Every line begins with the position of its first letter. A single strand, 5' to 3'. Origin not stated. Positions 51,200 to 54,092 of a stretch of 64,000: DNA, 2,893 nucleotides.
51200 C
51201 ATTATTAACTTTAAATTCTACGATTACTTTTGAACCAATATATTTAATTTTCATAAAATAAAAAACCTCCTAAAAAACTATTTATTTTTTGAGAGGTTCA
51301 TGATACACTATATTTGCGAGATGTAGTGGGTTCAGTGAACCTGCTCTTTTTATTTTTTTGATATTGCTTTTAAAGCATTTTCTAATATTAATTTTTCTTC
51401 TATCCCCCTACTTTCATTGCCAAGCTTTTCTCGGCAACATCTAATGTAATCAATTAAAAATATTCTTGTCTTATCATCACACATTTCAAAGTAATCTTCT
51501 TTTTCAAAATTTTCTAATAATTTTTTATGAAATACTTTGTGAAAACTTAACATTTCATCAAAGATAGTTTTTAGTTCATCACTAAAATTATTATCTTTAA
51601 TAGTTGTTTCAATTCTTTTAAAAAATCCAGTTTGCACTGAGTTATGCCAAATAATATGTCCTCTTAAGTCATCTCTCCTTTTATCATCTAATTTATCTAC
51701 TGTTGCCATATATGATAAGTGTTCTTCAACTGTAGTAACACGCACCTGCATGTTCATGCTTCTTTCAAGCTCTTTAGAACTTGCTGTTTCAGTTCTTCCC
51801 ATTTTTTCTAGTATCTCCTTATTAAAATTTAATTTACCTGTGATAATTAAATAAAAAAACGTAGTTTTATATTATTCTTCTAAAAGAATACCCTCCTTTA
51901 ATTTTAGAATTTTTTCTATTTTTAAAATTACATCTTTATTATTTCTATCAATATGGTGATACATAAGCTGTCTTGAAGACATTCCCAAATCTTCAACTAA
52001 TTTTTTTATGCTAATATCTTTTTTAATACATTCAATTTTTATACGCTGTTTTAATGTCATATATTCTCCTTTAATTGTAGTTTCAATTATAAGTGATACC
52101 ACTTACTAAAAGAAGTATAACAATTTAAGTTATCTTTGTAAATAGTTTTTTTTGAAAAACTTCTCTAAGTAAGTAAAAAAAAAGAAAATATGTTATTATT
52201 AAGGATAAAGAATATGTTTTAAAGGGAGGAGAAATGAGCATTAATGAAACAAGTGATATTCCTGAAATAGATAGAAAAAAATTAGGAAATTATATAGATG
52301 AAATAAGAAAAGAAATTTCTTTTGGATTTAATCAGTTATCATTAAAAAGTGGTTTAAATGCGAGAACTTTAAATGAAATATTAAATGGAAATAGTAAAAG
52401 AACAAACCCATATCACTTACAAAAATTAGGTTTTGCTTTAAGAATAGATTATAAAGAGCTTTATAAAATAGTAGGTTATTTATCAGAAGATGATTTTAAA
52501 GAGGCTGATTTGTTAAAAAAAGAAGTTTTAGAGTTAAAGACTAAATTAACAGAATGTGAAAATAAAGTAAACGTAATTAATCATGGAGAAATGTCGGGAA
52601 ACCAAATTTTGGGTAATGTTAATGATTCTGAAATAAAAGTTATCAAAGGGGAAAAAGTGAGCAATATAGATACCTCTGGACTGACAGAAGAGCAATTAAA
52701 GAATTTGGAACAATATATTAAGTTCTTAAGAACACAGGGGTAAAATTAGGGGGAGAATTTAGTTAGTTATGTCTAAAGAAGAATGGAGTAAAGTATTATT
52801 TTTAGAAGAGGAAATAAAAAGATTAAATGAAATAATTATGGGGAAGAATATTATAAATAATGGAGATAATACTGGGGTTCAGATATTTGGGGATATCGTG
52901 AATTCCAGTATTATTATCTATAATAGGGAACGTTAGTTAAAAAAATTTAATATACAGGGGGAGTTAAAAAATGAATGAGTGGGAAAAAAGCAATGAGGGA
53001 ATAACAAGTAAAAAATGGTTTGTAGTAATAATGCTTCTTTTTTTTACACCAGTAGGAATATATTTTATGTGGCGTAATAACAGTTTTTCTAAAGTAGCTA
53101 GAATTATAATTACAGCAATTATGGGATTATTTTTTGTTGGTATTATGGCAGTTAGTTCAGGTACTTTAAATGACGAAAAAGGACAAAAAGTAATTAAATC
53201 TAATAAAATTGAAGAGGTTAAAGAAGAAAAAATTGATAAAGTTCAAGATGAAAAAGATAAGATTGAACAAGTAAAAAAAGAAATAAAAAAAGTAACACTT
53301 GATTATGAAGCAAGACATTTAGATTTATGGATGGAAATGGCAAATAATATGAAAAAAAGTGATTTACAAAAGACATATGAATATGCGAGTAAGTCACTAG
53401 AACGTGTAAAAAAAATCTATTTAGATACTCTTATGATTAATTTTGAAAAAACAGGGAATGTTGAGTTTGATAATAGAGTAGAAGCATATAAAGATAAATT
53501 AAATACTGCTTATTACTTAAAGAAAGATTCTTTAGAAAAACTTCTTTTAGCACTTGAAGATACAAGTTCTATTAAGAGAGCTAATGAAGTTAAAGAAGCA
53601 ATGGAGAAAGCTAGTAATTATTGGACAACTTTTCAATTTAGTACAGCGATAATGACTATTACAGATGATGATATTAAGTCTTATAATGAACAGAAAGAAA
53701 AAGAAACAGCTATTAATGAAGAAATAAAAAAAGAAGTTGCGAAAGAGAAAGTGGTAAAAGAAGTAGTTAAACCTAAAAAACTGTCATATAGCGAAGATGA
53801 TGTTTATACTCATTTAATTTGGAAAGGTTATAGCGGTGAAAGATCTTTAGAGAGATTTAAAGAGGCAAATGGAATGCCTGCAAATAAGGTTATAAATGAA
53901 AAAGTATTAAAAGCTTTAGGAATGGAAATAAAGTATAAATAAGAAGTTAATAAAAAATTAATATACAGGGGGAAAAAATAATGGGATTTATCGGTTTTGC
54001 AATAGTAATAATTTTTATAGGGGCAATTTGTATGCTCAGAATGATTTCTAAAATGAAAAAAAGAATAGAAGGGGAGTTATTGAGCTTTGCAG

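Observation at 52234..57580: Repressor-linked six-gene accessory operon: candidate lysogeny-expressed defence/exclusion island, mostly without nameable families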

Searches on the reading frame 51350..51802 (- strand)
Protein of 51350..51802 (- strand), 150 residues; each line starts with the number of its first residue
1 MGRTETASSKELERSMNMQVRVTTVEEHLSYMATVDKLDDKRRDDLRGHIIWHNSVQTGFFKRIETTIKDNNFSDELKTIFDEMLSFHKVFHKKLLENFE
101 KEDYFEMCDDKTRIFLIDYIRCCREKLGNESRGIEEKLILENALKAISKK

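Call 3: search_protein_families(library=pfam, proteins=[window:51350-51802:-], max_evalue=0.1)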
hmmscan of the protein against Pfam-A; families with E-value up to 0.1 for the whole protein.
window:51350-51802:- (150 aa): 1 family
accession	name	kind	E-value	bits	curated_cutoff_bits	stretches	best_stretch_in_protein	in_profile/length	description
PF05459.17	Herpes_UL69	-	0.04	13.7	25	0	9-40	35-66/217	Herpesvirus transcriptional regulator family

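Call 5: search_protein_families(library=phrogs, proteins=[window:51350-51802:-], max_evalue=0.01)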
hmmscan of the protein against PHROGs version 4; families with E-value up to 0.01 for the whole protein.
window:51350-51802:- (150 aa): 0 families

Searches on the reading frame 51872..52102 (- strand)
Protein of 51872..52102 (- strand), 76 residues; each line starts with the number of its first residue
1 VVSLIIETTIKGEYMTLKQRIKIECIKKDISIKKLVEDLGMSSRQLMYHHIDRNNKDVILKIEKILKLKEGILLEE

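Call 3: search_protein_families(library=pfam, proteins=[window:51872-52102:-], max_evalue=0.1)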
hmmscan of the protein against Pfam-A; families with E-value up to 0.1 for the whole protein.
window:51872-52102:- (76 aa): 2 families
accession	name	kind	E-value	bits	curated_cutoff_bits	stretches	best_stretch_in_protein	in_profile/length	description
PF23807.1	RHH_10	-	0.03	15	27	1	9-39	27-56/84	Ribbon-helix-helix protein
PF13443.12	HTH_26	-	0.063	14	22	0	20-67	1-51/63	Cro/C1-type HTH DNA-binding domain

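Call 5: search_protein_families(library=phrogs, proteins=[window:51872-52102:-], max_evalue=0.01)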
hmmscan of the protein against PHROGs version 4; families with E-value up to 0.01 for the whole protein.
window:51872-52102:- (76 aa): 2 families
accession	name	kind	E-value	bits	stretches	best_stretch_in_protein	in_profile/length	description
phrog_8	-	transcription regulation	0.00027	21.5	1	8-66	68-128/346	transcriptional regulator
phrog_4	-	transcription regulation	0.0069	16.4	1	13-73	133-191/400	transcriptional repressor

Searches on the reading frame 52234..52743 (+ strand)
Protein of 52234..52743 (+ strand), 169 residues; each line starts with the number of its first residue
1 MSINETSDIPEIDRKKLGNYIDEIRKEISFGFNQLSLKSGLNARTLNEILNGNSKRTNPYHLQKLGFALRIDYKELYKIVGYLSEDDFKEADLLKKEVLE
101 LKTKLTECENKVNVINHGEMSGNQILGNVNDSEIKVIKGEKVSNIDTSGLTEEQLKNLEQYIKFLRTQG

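Call 3: search_protein_families(library=pfam, proteins=[window:52234-52743:+], max_evalue=0.1)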
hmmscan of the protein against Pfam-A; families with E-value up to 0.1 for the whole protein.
window:52234-52743:+ (169 aa): 2 families
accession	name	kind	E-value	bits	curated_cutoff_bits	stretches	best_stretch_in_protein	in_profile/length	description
PF13443.12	HTH_26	-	0.0027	18.4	22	1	23-79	4-60/63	Cro/C1-type HTH DNA-binding domain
PF01671.21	ASFV_360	-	0.035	14.1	22.5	0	94-156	17-81/215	African swine fever virus multigene family 360 protein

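Call 4: search_protein_families(library=padloc, proteins=[window:52234-52743:+], max_evalue=0.1)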
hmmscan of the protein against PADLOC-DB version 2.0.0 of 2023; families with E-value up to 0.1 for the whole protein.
window:52234-52743:+ (169 aa): 1 family
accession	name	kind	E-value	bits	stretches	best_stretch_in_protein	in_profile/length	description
PDLC02926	HTH_VI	-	0.034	12.4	1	17-77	2-61/92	-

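Call 5: search_protein_families(library=phrogs, proteins=[window:52234-52743:+], max_evalue=0.01)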
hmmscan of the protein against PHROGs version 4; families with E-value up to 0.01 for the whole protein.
window:52234-52743:+ (169 aa): 1 family
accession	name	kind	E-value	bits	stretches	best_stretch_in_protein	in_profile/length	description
phrog_3949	-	transcription regulation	0.00075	20.6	1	31-91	28-87/161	transcriptional repressor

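Call 6: search_protein_families(library=ncbifam, proteins=[window:52234-52743:+], max_evalue=0.01)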
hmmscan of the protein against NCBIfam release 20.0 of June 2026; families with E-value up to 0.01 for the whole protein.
window:52234-52743:+ (169 aa): 0 families

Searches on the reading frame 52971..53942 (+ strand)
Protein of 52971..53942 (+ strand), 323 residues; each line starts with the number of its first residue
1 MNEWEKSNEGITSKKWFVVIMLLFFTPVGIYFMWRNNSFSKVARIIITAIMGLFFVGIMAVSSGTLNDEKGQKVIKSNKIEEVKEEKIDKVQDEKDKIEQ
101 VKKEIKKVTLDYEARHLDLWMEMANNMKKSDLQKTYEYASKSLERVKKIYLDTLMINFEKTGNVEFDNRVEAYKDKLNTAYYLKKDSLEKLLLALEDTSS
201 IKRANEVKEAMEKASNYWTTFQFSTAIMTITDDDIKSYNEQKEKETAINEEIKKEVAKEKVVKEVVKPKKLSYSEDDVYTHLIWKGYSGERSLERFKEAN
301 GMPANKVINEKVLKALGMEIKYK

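Call 3: search_protein_families(library=pfam, proteins=[window:52971-53942:+], max_evalue=0.1)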
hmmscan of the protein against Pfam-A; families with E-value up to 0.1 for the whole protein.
window:52971-53942:+ (323 aa): 3 families
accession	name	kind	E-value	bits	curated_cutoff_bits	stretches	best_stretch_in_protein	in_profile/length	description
PF04688.18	Holin_SPP1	-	0.024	15.2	27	1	11-44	32-65/74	SPP1 phage holin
PF21044.3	CIP2A_N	-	0.034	13.2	26.3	0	182-232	178-228/544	CIP2A, N-terminal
PF10332.14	DUF2418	-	0.044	14.7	22.3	0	17-87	14-81/96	Protein of unknown function (DUF2418)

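Call 4: search_protein_families(library=padloc, proteins=[window:52971-53942:+], max_evalue=0.1)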
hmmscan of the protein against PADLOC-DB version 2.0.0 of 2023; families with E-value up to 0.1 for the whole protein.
window:52971-53942:+ (323 aa): 0 families

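Call 5: search_protein_families(library=phrogs, proteins=[window:52971-53942:+], max_evalue=0.01)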
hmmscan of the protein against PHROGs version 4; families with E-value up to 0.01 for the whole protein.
window:52971-53942:+ (323 aa): 0 families

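Call 6: search_protein_families(library=ncbifam, proteins=[window:52971-53942:+], max_evalue=0.01)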
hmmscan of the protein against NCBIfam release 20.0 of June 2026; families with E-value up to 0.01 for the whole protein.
window:52971-53942:+ (323 aa): 1 family
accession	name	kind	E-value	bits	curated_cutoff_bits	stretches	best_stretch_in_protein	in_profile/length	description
NF012196.1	Ig_like_ice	domain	0.0028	17.5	50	1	204-275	8-79/108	Ig-like domain-containing protein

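Call 26: find_homologous_proteins(query=window:52971-53942:+)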
Query window:52971-53942:+ (323 aa): 6 proteins with E <= 0.001 among 6937 candidates.
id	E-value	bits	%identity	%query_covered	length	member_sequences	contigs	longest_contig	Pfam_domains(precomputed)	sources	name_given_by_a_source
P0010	8.5e-201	683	100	100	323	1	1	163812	-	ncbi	ncbi:MAG: hypothetical protein ACRCXY_03485 [Fusobacteriaceae bacterium]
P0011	3.9e-190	648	95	100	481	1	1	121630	-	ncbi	ncbi:MAG: hypothetical protein ACRC54_05120 [Fusobacteriaceae bacterium]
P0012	7.2e-168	575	83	100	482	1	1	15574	-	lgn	-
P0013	3.6e-166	570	83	100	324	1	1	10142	-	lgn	-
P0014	1.4e-163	561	83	100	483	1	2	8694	-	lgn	-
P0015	2.6e-20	91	57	28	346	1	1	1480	PF11611.14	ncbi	ncbi:MAG: DUF4352 domain-containing protein, partial [Fusobacteriaceae bacterium]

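Call 28: find_encoding_contigs(protein=P0011, flank=10000, max_places=2)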
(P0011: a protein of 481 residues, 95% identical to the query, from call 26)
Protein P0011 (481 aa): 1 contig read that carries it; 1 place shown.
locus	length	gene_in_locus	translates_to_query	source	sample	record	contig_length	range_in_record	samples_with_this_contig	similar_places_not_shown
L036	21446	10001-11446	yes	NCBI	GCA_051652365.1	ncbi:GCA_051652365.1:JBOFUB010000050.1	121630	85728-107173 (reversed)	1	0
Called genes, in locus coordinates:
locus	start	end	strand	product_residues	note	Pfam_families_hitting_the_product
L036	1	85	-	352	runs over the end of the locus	PF01855:POR_N, PF02780:Transketolase_C (weak), PF17147:PFOR_II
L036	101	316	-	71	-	PF13183:Fer4_8 (faint), PF14697:Fer4_21 (faint), PF13237:Fer4_10, PF12838:Fer4_7, PF13187:Fer4_9, PF13534:Fer4_17 (weak), PF12797:Fer4_2 (weak), PF00037:Fer4, +5 more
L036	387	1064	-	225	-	PF01656:CbiA (weak)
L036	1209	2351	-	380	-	PF07973:tRNA_SAD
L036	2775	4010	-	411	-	PF13102:Phage_int_SAM_5 (weak), PF14659:Phage_int_SAM_3, PF00589:Phage_integrase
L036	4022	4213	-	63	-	PF12728:HTH_17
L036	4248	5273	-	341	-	-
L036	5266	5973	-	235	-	PF01656:CbiA, PF09140:MipZ (weak), PF10609:ParA (faint), PF13614:AAA_31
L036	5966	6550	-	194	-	-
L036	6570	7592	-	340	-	-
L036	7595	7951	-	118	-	-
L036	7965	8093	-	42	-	-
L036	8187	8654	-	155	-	-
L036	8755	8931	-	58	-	PF01381:HTH_3 (faint)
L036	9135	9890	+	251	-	PF01381:HTH_3, PF13560:HTH_31 (weak), PF00717:Peptidase_S24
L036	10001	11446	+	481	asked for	-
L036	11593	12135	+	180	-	-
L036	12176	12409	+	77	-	-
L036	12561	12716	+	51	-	-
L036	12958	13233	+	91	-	-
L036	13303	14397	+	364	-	-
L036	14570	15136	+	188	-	-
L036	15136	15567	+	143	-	-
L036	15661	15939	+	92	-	-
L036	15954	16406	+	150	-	PF05119:Terminase_4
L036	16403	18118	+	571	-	PF03354:TerL_ATPase, PF20441:TerL_nuclease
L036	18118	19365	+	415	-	PF04860:Phage_portal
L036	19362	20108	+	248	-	PF01972:SDH_protease (weak), PF00574:CLP_protease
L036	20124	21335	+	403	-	PF05065:Phage_capsid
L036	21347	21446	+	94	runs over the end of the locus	PF05135:Phage_connect_1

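Call 29: find_encoding_contigs(protein=P0012, flank=10000, max_places=2)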
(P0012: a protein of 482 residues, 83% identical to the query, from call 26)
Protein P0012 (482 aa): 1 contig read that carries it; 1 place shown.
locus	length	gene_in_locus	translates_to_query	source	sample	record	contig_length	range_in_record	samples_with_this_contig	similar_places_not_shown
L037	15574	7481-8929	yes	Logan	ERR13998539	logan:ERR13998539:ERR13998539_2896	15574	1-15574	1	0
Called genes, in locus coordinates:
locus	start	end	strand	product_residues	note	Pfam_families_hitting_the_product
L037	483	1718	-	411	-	PF13102:Phage_int_SAM_5 (weak), PF14659:Phage_int_SAM_3, PF00589:Phage_integrase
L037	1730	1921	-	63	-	PF12728:HTH_17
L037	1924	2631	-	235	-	-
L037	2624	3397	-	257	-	PF09140:MipZ (weak), PF10609:ParA (weak), PF13614:AAA_31, PF01656:CbiA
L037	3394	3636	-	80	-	-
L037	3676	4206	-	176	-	-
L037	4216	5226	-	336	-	-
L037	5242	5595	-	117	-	-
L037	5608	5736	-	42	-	-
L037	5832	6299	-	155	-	-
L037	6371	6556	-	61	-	-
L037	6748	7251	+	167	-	-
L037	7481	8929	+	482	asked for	-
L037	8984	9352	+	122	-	PF08000:bPH_1, PF14470:bPH_3 (weak)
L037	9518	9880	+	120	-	-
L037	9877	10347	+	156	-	-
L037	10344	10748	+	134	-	-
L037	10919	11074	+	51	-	-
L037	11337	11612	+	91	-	-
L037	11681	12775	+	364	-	-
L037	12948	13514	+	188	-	-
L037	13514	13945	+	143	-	-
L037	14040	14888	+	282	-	PF01145:Band_7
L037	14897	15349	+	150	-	PF05119:Terminase_4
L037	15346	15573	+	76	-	?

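Call 30: find_encoding_contigs(protein=P0013, flank=10000, max_places=2)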
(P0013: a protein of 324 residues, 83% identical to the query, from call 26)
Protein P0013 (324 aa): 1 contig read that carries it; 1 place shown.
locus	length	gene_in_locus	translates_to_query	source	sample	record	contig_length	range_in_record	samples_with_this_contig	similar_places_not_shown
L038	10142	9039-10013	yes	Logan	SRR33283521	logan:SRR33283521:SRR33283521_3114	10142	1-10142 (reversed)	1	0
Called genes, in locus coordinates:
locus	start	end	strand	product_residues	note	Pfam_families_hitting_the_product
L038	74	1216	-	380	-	PF07973:tRNA_SAD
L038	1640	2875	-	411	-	PF13102:Phage_int_SAM_5 (weak), PF14659:Phage_int_SAM_3, PF00589:Phage_integrase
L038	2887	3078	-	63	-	PF12728:HTH_17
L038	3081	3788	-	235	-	-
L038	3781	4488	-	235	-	PF01656:CbiA, PF09140:MipZ (weak), PF10609:ParA (faint), PF13614:AAA_31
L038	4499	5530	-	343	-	PF13730:HTH_36 (faint)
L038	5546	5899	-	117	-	-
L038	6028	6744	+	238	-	-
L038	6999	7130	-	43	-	-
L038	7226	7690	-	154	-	-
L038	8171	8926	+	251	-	PF01381:HTH_3 (weak), PF00717:Peptidase_S24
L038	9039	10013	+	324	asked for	-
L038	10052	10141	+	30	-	?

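Call 46: search_protein_families(library=pfam, proteins=[L036:11593-12135:+, L037:9518-9880:+, L037:9877-10347:+, L037:10335-10748:+], max_evalue=1)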
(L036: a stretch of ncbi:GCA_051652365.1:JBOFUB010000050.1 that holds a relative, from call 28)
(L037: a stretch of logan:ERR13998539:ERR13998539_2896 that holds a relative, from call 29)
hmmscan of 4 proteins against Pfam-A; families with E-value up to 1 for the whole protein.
L036:11593-12135:+ (180 aa): 2 families
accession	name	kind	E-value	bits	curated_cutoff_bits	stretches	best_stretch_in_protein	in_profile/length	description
PF07234.17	Babuvirus_MP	-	0.051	13.9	27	1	73-137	16-83/117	Movement and RNA silencing protein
PF20990.2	DUF2207_C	-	0.21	11.7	33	1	9-106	105-200/247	Predicted membrane protein (DUF2207) C-terminal domain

L037:9518-9880:+ (120 aa): 0 families

L037:9877-10347:+ (156 aa): 1 family
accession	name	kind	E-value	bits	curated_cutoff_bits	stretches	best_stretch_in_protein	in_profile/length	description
PF17472.7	DUF5425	-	0.042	15.1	25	1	105-147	4-47/76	Family of unknown function (DUF5425)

L037:10335-10748:+ (137 aa): 0 families

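Call 58: search_solved_structures(query=A1, max_evalue=1)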
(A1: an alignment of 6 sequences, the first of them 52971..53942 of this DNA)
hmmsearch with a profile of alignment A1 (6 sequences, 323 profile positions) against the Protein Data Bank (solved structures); distinct sequences matched with E-value up to 1: 1.
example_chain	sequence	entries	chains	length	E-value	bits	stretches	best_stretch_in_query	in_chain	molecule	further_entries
5c8j_I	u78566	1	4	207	0.2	14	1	42-111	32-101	Protein MJ0480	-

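Call 105: search_dna_similar(query=window:52971-53942:+, collection=phages, mode=protein, max_rows=12, max_evalue=0.001)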
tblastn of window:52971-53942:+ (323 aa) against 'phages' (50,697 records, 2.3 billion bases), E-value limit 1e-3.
No match.

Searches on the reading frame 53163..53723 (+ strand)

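Call 46: search_protein_families(library=pfam, proteins=[window:53163-53723:+], max_evalue=1)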
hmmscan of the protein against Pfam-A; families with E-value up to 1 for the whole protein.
seq(187 aa): 2 families
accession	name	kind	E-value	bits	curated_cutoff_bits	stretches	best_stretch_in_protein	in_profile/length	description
PF13621.12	Cupin_8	-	0.18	12.1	27.4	0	92-157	74-140/252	Cupin-like domain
PF11919.13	PSME4_C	-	0.34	11.2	22.5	1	28-70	34-76/88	Proteasome activator complex subunit 4-like, C-terminal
